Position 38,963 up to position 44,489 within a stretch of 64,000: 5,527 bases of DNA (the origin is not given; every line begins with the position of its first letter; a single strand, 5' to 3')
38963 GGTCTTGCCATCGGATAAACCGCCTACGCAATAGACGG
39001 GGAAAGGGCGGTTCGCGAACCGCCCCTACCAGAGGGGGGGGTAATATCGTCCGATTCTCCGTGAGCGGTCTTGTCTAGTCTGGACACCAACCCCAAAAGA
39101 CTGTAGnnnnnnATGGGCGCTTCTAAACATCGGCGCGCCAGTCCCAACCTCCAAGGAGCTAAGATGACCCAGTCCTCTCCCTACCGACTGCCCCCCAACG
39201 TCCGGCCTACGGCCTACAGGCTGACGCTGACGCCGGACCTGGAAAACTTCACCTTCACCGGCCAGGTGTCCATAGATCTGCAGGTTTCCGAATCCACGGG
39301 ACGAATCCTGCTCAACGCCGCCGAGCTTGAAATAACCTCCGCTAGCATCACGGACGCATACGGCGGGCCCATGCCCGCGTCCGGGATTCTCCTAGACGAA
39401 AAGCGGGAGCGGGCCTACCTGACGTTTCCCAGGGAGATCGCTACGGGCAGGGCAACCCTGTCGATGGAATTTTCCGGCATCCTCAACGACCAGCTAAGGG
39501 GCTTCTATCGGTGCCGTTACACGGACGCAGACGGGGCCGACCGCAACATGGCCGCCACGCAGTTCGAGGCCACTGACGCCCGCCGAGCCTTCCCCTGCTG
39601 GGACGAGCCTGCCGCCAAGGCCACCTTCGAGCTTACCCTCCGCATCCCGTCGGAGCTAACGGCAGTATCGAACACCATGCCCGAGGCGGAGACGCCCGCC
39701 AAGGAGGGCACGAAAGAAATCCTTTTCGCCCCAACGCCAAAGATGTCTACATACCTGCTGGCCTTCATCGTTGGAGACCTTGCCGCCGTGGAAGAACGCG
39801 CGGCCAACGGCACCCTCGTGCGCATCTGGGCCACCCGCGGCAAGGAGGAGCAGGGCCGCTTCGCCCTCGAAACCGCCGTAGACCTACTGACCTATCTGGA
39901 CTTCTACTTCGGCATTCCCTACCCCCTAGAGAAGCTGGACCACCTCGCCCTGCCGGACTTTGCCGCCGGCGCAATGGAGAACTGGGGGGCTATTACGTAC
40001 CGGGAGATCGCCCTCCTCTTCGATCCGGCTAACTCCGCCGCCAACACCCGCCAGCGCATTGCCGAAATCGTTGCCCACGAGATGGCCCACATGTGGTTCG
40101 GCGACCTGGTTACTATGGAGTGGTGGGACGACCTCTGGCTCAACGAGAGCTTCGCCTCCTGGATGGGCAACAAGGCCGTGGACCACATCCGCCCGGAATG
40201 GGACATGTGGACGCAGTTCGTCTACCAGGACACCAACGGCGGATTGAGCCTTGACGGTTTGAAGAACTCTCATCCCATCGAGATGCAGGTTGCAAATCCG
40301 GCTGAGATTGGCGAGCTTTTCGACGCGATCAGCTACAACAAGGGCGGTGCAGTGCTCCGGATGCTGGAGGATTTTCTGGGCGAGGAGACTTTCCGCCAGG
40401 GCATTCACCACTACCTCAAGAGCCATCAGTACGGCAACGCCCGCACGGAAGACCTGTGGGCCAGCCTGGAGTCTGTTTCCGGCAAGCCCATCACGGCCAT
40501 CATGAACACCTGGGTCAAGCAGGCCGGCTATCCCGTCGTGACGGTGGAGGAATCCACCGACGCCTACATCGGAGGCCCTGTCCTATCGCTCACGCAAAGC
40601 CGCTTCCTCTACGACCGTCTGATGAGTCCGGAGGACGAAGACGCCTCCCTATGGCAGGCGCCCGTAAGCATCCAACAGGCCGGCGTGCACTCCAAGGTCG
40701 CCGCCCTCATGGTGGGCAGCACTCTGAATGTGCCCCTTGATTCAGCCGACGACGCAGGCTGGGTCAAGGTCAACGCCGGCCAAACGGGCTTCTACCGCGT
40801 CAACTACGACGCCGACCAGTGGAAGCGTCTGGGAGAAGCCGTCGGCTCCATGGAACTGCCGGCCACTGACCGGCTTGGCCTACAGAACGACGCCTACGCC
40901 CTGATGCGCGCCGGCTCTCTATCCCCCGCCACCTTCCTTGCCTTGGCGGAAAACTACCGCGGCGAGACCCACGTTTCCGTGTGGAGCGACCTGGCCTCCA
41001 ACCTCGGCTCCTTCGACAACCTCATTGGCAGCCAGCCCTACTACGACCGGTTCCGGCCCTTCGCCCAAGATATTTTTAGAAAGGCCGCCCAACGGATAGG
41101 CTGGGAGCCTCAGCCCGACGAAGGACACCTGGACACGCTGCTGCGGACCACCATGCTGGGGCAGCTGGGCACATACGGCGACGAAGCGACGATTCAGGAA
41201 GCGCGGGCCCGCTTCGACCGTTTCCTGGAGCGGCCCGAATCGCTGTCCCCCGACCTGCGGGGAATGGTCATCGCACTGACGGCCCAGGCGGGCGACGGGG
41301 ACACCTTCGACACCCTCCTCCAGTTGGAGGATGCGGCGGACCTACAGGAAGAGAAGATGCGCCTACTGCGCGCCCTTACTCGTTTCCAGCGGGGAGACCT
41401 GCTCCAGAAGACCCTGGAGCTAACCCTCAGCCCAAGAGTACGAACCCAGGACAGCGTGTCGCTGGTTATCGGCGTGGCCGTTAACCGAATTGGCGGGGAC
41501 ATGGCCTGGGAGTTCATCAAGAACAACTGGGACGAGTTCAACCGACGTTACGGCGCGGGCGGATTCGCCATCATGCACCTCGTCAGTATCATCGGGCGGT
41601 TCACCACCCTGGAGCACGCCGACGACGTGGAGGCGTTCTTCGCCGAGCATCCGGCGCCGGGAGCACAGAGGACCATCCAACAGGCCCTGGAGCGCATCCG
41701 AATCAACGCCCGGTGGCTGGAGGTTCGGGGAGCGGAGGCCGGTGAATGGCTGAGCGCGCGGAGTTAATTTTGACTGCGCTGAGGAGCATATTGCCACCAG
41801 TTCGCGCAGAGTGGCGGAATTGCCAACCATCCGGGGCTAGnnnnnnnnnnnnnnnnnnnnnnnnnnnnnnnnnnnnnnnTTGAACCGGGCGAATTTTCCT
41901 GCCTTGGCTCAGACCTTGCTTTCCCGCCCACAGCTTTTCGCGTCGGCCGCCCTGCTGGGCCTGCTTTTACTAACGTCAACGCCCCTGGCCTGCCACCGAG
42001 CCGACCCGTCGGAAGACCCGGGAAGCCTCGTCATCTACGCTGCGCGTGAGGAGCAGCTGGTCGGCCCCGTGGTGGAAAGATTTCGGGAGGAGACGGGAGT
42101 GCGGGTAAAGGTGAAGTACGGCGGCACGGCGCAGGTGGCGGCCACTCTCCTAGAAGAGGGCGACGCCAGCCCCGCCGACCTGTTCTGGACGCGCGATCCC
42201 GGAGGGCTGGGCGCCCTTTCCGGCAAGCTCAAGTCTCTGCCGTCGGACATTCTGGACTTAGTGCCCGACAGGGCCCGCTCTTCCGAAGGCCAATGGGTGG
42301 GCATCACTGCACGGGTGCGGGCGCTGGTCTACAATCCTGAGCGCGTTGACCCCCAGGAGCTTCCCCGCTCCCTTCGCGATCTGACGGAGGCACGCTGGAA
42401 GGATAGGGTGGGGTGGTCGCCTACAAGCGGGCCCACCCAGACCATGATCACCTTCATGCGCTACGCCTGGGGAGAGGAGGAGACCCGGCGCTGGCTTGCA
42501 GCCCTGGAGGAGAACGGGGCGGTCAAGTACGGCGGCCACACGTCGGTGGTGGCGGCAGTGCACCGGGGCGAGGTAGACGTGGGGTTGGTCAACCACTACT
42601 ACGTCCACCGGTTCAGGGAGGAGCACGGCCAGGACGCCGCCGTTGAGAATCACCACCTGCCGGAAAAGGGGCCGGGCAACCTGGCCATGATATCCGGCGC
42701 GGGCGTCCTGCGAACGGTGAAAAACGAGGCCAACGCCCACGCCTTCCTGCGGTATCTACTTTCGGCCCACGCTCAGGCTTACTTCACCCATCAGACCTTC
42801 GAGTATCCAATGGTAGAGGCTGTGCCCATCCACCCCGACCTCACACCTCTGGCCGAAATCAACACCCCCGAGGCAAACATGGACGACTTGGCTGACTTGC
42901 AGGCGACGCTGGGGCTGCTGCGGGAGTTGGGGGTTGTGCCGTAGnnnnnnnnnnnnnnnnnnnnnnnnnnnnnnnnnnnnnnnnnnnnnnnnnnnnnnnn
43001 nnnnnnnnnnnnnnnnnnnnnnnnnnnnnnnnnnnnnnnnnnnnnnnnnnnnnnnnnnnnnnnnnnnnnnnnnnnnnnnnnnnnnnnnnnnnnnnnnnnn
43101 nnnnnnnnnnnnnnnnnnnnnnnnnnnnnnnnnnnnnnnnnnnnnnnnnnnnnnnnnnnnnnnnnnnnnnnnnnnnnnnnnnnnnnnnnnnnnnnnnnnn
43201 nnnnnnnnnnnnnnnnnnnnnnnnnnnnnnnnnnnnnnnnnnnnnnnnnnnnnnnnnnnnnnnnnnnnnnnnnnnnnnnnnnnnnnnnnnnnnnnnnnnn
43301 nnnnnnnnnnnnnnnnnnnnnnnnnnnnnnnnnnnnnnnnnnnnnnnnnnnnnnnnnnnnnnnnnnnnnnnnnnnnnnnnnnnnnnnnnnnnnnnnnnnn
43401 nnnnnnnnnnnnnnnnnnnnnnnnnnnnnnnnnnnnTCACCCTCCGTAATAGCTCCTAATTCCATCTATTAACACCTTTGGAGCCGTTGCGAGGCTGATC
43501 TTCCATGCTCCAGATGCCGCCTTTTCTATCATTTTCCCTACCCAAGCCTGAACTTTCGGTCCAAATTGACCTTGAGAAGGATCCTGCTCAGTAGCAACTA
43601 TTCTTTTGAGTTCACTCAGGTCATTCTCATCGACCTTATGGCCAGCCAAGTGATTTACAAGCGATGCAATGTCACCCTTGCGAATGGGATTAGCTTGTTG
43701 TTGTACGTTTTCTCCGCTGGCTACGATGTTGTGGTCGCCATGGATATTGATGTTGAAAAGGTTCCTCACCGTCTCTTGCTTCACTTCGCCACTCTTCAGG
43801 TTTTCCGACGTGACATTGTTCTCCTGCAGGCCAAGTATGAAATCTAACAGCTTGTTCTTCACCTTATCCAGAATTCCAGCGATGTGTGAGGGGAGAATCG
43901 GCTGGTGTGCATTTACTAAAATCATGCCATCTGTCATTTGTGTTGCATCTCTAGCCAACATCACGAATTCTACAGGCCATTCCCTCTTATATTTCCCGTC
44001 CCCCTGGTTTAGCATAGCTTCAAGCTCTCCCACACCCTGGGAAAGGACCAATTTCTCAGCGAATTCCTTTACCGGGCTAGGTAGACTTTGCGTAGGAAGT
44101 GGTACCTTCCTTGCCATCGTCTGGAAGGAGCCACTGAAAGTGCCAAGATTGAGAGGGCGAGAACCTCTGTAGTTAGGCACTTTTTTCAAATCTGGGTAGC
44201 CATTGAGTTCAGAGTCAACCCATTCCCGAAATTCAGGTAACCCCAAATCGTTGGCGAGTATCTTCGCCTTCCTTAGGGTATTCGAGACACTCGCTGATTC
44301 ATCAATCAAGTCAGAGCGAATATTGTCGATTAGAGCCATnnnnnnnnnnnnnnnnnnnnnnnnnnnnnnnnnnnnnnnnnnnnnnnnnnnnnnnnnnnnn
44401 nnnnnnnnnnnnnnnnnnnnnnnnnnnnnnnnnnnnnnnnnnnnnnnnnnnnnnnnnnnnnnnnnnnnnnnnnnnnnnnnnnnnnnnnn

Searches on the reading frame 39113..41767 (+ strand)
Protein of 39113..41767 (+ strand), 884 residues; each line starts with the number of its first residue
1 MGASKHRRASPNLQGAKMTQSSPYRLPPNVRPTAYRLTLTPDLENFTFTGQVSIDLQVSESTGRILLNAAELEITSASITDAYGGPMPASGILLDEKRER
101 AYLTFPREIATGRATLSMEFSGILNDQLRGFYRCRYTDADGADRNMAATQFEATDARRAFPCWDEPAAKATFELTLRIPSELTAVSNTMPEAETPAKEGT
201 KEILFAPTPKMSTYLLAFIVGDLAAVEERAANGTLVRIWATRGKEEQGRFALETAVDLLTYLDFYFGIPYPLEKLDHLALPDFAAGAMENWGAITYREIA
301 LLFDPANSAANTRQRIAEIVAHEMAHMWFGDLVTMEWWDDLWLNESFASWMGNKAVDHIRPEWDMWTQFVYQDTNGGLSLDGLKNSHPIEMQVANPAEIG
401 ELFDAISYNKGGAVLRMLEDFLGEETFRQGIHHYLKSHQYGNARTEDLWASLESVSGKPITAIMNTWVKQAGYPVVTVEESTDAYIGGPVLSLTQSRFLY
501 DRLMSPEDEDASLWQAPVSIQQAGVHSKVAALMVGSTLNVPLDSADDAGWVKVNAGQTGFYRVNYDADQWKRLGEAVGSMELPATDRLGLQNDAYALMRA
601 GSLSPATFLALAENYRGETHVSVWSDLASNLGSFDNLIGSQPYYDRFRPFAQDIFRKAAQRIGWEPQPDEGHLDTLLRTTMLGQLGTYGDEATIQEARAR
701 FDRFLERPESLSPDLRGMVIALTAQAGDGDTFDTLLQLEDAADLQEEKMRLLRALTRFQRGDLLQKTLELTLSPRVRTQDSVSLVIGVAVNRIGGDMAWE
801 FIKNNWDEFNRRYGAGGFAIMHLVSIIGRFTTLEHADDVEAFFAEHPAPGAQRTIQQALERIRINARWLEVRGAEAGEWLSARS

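Call 11: search_protein_families(library=pfam, proteins=[window:39113-41767:+], max_evalue=0.01)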
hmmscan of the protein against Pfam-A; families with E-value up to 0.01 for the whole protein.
window:39113-41767:+ (884 aa): 3 families
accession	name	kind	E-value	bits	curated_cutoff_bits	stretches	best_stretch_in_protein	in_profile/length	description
PF11838.14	ERAP1_C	-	4.6e-95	319.1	38.2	1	550-863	1-317/318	ERAP1-like C-terminal domain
PF01433.26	Peptidase_M1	-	3e-86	289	27.7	1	250-467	1-218/218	Peptidase family M1 domain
PF17900.6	Peptidase_M1_N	-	3.4e-53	181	25.8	1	32-215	2-186/186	Peptidase M1 N-terminal domain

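Call 69: search_protein_families(library=pfam, proteins=[L012:2665-3558:+], max_evalue=0.001)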
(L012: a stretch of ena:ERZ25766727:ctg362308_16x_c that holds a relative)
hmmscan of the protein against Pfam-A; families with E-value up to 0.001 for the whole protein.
L012:2665-3558:+ (297 aa): 2 families
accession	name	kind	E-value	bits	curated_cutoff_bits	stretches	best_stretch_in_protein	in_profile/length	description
PF00929.31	RNase_T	-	2.8e-15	57.7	24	1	8-160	2-163/164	Exonuclease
PF16473.11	Rv2179c-like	-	1.8e-05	25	27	0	8-46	4-45/177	3'-5' exoribonuclease Rv2179c-like domain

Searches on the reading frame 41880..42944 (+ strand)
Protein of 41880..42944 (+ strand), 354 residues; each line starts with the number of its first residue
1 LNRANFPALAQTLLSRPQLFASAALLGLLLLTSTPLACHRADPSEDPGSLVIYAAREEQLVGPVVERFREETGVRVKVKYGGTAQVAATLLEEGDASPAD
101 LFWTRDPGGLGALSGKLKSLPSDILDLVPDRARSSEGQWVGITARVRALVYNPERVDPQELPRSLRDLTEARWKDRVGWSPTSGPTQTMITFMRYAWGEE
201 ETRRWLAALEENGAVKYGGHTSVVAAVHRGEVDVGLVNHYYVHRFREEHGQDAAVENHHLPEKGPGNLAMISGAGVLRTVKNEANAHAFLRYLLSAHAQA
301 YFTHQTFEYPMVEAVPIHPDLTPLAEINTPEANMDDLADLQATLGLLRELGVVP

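Call 64: search_protein_families(library=pfam, proteins=[window:41880-42944:+], max_evalue=0.001)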
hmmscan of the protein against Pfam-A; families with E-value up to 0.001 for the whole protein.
window:41880-42944:+ (354 aa): 5 families
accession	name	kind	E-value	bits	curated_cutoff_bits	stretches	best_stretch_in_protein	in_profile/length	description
PF13531.11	SBP_bac_11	-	1.2e-18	68.2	25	1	52-307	3-226/227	Bacterial extracellular solute-binding protein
PF13343.11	SBP_bac_6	-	5.3e-18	65.8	24.6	1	128-323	41-230/245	Bacterial extracellular solute-binding protein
PF01547.30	SBP_bac_1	-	1.7e-15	58.3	26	1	59-300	9-307/307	Bacterial extracellular solute-binding protein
PF13416.11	SBP_bac_8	-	1.7e-15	58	27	1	65-320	3-270/279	Bacterial extracellular solute-binding protein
PF12974.12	Phosphonate-bd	-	8.5e-05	22.5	27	0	215-250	140-175/242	ABC transporter, phosphonate, periplasmic substrate-binding protein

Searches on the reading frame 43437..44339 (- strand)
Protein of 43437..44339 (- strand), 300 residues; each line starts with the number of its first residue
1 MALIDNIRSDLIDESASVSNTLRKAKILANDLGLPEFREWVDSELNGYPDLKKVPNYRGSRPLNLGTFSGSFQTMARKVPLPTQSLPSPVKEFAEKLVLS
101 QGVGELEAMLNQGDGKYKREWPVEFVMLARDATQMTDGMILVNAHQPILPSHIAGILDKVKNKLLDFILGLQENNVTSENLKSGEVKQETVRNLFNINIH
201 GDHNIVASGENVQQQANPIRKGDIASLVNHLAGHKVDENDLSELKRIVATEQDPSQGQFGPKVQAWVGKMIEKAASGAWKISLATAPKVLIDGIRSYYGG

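Call 64: search_protein_families(library=pfam, proteins=[window:43437-44339:-], max_evalue=0.001)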
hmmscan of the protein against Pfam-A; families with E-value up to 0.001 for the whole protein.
window:43437-44339:- (300 aa): 1 family
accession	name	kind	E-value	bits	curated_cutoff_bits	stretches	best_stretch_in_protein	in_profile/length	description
PF18864.6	AbiTii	-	1.7e-37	129.9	27.6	1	3-189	2-182/189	AbiTii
